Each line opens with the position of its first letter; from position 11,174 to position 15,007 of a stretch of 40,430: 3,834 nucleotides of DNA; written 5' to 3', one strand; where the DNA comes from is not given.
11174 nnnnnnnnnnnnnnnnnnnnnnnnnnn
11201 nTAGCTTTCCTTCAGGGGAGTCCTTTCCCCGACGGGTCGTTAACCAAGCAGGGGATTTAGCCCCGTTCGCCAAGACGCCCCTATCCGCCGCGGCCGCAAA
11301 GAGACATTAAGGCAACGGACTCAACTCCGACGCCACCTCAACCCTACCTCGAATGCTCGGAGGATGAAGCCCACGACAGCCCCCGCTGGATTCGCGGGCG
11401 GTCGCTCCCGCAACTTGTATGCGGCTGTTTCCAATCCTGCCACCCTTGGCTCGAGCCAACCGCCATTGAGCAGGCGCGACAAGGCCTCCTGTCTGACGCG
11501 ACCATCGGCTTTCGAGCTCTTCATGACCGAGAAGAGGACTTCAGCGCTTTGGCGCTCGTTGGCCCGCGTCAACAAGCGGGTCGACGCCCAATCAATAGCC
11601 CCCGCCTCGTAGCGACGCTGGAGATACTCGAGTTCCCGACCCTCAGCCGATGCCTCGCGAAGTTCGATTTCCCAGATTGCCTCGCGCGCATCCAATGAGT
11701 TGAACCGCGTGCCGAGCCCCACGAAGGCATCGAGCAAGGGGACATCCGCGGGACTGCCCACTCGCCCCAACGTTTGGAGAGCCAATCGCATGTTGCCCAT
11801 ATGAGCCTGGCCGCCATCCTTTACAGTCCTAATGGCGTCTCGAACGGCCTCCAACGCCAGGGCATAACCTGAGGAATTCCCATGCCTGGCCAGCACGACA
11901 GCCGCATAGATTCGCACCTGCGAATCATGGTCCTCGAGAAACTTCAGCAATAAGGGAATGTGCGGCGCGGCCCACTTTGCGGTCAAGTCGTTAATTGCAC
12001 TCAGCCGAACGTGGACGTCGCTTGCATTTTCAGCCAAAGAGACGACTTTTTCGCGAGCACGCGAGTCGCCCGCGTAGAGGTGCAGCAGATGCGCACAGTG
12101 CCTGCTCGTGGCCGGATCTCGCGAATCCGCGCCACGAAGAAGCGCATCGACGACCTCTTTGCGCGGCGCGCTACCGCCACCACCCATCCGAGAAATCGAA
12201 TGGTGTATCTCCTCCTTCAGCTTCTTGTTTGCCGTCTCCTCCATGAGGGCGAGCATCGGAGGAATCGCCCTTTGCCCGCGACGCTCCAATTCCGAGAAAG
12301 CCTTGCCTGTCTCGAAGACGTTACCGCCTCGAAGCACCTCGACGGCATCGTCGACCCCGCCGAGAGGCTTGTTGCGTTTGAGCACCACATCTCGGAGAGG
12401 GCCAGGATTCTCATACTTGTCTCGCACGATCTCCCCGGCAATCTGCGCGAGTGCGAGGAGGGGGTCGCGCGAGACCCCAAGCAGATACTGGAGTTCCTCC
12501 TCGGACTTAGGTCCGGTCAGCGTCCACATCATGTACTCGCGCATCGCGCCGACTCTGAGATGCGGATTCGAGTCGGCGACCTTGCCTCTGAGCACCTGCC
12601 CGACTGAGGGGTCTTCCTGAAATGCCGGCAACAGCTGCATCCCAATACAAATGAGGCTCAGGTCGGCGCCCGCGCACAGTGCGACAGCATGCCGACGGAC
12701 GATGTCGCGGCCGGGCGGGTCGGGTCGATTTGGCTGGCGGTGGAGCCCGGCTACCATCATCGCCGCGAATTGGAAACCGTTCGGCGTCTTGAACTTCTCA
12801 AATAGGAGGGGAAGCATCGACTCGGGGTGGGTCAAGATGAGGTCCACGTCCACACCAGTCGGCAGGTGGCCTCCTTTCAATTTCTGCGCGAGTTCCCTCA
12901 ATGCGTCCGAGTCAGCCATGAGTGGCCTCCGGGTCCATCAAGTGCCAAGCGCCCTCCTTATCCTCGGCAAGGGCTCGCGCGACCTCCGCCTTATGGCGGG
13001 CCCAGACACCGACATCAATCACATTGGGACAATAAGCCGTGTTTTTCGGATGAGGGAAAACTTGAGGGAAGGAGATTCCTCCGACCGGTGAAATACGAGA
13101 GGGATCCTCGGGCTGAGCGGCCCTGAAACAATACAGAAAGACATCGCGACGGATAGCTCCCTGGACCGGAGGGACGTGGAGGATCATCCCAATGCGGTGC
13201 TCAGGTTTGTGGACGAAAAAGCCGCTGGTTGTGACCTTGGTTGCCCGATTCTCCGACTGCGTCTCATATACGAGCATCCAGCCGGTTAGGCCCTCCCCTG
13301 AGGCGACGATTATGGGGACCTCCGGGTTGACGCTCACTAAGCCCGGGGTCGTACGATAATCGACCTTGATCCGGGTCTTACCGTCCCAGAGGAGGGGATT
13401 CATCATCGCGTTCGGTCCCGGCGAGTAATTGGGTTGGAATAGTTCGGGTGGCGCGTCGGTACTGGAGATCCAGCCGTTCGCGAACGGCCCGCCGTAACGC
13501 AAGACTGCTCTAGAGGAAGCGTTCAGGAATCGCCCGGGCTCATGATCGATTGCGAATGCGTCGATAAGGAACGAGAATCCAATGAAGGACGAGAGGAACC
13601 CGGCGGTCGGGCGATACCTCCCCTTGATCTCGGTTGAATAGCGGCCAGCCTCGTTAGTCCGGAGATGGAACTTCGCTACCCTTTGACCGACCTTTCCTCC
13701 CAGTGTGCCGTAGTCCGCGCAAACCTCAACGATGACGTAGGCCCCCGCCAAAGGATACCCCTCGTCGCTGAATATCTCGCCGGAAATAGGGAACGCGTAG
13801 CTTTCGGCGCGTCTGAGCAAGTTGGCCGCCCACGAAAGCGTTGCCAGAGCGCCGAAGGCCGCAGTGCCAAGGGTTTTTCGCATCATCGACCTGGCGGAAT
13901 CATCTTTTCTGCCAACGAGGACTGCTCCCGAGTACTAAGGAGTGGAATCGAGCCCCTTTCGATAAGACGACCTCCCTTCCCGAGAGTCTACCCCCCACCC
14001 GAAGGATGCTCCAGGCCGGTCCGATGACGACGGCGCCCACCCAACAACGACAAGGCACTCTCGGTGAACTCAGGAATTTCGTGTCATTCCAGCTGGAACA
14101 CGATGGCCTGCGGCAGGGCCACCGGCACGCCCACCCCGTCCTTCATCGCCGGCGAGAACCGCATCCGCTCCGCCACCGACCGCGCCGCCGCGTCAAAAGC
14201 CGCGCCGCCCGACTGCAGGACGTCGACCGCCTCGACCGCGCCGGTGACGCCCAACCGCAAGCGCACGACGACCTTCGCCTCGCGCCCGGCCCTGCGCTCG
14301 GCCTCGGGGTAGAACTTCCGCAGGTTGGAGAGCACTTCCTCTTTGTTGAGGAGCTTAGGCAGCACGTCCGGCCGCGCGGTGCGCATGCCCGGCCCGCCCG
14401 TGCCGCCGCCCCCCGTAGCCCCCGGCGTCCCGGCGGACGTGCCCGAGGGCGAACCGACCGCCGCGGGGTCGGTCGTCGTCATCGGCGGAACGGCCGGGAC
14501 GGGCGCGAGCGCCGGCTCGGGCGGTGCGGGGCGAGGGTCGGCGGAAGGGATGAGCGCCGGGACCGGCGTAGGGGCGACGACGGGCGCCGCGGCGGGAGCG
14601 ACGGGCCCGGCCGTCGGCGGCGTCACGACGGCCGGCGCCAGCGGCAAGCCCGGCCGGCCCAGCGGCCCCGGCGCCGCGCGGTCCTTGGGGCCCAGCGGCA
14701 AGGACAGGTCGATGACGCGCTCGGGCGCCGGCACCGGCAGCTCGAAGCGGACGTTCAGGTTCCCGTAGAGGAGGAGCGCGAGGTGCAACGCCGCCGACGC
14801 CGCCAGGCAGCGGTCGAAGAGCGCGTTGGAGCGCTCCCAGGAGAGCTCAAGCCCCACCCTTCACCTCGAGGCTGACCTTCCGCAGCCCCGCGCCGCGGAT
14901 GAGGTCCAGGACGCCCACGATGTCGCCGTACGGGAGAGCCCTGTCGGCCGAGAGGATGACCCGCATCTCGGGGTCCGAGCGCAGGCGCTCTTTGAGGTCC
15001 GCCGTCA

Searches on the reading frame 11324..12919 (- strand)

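Call 59: search_protein_families(library=pfam, proteins=[window:11324-12919:-], max_evalue=0.00001)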
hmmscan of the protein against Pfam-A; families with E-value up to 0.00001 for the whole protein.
window:11324-12919:- (532 aa): 1 family
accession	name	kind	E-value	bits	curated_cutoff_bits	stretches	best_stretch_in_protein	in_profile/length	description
PF13646.12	HEAT_2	-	5.6e-12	46.2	27.7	0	291-361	3-73/88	HEAT repeats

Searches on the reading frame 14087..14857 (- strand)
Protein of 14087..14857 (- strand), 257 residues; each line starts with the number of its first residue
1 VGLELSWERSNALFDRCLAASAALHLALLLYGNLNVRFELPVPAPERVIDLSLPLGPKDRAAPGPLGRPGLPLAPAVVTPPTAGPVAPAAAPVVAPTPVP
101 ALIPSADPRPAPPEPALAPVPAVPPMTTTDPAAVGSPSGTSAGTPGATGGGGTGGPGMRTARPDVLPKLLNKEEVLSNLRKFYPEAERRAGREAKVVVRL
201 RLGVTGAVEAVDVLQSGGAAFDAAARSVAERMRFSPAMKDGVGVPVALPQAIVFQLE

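Call 60: search_protein_families(library=pfam, proteins=[window:14087-14857:-], max_evalue=0.00001)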
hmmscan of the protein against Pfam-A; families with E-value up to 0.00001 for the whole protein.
window:14087-14857:- (257 aa): 1 family
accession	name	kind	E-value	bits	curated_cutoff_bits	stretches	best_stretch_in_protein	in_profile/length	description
PF03544.19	TonB_C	-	1.1e-13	51.8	24.6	1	181-256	3-79/79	Gram-negative bacterial TonB protein C-terminal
